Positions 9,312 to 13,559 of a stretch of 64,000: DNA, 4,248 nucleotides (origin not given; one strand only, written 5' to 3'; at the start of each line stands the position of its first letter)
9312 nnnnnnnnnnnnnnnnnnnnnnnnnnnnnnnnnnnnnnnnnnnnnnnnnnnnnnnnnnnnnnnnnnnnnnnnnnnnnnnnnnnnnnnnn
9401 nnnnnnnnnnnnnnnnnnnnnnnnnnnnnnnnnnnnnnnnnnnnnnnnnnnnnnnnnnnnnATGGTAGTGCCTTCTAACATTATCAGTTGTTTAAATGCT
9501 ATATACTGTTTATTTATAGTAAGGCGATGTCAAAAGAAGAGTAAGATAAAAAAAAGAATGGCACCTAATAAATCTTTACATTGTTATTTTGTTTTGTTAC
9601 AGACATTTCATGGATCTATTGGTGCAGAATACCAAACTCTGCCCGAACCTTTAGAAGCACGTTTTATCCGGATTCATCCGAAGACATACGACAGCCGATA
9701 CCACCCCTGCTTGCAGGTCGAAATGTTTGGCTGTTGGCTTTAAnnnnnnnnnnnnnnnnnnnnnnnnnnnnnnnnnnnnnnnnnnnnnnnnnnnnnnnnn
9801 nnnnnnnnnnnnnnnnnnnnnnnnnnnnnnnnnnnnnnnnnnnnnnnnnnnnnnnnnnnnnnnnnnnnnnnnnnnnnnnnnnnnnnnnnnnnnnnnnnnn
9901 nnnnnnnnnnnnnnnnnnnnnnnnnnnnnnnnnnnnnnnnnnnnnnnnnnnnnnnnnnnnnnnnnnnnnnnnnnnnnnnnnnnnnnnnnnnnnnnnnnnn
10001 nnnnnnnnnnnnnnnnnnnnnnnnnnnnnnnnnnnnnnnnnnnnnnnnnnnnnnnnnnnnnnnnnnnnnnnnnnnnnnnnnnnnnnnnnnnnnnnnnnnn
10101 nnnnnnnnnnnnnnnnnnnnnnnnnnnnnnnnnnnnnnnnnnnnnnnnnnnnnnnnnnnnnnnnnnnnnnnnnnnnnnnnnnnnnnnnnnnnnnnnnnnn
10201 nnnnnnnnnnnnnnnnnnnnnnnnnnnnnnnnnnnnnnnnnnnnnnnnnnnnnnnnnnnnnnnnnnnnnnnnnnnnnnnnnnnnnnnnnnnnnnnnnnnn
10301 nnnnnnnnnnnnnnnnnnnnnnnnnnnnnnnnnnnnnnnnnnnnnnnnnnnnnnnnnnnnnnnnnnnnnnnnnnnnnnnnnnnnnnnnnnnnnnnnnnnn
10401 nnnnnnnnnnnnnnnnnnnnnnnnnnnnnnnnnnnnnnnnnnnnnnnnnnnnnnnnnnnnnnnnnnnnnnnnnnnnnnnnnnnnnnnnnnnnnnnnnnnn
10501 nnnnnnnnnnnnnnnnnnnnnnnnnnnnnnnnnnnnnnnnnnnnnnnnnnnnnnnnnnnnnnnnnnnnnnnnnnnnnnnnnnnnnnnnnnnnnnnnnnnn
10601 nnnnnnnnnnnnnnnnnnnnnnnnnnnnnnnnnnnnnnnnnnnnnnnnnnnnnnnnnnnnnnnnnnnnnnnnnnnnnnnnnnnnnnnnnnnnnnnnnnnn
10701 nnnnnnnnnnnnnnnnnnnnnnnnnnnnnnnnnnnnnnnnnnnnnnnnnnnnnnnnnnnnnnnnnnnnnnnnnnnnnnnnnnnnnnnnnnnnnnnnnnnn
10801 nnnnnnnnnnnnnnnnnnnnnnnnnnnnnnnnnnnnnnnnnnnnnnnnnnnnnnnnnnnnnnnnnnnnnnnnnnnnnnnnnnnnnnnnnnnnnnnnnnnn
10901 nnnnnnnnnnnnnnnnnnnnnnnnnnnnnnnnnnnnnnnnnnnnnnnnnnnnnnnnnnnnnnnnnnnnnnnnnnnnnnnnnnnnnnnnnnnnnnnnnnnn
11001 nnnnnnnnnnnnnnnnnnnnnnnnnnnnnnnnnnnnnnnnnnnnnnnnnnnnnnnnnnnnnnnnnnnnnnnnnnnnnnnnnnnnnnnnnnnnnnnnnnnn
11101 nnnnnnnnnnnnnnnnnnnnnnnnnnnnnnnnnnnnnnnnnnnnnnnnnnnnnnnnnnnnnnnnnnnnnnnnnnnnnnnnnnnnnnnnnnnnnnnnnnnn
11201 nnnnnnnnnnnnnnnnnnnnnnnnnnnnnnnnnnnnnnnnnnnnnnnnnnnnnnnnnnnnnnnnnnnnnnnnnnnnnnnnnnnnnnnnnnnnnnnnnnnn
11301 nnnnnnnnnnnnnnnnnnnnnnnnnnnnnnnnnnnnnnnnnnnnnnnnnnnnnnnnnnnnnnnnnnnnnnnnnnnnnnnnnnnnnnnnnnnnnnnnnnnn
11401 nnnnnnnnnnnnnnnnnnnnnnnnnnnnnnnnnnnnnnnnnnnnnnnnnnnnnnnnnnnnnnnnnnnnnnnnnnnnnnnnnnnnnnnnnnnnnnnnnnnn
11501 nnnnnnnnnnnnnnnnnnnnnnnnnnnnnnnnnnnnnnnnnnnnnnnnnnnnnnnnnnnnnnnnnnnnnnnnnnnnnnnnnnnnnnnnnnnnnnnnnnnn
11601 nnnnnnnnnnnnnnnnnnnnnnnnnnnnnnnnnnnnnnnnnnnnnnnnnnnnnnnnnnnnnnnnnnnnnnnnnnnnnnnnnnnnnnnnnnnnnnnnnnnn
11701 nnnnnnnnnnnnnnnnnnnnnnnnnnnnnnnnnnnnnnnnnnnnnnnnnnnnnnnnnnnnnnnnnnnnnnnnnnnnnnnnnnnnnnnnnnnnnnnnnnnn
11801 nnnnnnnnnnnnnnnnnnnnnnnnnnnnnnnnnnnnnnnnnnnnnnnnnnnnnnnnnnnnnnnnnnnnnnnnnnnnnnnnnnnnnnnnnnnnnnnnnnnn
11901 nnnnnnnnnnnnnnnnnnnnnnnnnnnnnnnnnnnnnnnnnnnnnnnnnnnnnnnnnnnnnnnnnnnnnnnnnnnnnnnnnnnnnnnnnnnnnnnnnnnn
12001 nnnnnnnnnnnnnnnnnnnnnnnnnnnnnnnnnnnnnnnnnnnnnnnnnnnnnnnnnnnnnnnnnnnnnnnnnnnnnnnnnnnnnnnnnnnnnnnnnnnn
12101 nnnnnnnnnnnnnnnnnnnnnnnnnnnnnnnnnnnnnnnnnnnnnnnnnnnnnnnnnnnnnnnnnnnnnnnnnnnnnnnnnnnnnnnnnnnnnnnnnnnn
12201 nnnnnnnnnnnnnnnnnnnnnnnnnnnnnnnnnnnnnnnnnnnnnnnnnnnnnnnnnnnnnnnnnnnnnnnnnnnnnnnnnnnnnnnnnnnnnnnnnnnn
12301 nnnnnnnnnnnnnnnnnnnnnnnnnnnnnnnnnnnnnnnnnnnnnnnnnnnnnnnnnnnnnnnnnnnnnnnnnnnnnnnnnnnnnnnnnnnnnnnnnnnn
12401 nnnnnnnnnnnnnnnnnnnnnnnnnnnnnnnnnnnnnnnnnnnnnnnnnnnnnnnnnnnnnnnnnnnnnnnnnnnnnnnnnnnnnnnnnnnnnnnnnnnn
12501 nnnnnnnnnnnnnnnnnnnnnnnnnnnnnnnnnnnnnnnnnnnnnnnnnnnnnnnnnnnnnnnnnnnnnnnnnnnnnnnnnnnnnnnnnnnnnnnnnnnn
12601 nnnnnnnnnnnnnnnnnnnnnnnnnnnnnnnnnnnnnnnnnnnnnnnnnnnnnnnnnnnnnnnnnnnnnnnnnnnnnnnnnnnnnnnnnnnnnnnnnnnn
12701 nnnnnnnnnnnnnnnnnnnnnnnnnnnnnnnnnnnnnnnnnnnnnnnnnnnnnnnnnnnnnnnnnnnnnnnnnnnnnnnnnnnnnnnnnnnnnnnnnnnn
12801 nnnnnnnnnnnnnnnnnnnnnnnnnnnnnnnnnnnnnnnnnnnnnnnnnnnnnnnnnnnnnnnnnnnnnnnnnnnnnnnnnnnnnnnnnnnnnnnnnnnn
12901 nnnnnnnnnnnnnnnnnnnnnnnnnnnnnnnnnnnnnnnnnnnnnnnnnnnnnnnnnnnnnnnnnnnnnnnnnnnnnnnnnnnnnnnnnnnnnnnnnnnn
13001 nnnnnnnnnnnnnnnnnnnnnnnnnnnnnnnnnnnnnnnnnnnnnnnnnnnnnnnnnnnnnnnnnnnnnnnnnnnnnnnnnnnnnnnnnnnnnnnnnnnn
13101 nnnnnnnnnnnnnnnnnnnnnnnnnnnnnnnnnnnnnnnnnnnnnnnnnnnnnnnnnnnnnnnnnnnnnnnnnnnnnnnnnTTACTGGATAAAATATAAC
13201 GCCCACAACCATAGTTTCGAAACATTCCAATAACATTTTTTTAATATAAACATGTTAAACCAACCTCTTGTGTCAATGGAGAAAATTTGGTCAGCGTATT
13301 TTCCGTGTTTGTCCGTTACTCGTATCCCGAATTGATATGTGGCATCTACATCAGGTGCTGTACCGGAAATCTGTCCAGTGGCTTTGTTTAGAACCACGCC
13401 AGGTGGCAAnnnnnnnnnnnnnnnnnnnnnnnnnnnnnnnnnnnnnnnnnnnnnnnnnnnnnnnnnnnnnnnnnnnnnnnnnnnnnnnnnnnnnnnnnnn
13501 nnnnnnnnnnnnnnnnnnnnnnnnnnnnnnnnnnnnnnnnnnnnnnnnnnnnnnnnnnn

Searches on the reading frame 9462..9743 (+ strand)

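Call 70: search_protein_families(library=pfam, proteins=[window:9462-9743:+], max_evalue=0.01)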
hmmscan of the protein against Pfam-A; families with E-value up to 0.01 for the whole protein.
window:9462-9743:+ (93 aa): 1 family
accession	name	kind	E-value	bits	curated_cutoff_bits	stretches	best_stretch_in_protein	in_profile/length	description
PF00754.31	F5_F8_type_C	-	0.0031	18.1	28.2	1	55-87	94-126/127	F5/8 type C domain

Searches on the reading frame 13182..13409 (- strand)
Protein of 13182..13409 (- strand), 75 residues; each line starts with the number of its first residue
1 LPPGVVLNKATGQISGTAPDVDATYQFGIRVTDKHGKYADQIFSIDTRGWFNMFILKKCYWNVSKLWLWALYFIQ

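Call 70: search_protein_families(library=pfam, proteins=[window:13182-13409:-], max_evalue=0.01)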
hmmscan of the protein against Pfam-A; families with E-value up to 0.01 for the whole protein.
window:13182-13409:- (75 aa): 1 family
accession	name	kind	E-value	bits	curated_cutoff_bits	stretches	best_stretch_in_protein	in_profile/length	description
PF05345.18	He_PIG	-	1e-07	32.7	24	1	2-46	49-94/96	Putative Ig domain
